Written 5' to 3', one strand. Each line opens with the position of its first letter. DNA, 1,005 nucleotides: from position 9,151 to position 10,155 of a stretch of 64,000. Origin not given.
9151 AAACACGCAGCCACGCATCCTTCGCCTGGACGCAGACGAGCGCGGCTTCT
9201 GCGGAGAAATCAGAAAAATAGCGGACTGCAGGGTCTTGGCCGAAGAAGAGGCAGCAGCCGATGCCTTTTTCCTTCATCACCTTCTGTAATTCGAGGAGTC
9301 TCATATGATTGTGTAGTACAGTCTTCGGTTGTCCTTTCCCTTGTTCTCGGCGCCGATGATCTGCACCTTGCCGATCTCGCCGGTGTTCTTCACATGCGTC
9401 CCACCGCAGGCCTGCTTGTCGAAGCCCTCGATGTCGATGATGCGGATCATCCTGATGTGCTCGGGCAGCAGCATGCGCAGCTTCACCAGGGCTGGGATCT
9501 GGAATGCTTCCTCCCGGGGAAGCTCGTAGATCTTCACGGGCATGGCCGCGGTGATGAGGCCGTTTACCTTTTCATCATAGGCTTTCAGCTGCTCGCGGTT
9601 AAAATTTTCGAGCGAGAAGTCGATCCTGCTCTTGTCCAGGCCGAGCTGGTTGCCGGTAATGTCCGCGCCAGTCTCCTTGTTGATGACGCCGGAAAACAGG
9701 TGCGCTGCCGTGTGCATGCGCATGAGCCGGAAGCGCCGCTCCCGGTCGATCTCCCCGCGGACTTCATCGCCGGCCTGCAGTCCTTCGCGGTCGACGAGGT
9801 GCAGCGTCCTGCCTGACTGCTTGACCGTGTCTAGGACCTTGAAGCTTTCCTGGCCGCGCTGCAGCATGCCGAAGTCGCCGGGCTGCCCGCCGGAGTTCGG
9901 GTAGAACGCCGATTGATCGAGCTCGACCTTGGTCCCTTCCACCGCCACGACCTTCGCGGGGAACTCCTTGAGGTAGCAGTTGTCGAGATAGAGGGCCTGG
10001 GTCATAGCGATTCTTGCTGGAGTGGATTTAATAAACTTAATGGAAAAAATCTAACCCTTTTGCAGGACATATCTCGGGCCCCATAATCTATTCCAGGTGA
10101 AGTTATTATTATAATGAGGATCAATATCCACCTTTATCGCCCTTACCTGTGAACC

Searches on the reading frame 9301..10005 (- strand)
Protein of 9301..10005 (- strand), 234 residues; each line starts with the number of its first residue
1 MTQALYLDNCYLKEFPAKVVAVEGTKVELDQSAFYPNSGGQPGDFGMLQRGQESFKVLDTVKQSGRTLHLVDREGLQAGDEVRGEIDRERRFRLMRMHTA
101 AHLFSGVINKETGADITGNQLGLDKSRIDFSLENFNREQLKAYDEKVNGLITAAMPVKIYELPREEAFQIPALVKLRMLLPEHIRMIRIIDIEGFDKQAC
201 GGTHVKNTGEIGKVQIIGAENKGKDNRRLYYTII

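Call 51: search_protein_families(library=pfam, proteins=[window:9301-10005:-], max_evalue=0.001)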
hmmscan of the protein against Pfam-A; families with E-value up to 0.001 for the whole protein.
window:9301-10005:- (234 aa): 2 families
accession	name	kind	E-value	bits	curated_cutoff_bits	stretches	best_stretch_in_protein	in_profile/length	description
PF07973.19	tRNA_SAD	-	1.8e-15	57.1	24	1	187-230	1-44/44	Threonyl and Alanyl tRNA synthetase second additional domain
PF01411.24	tRNA-synt_2c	-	2.4e-14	53.2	30.3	1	13-90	473-552/552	tRNA synthetases class II (A)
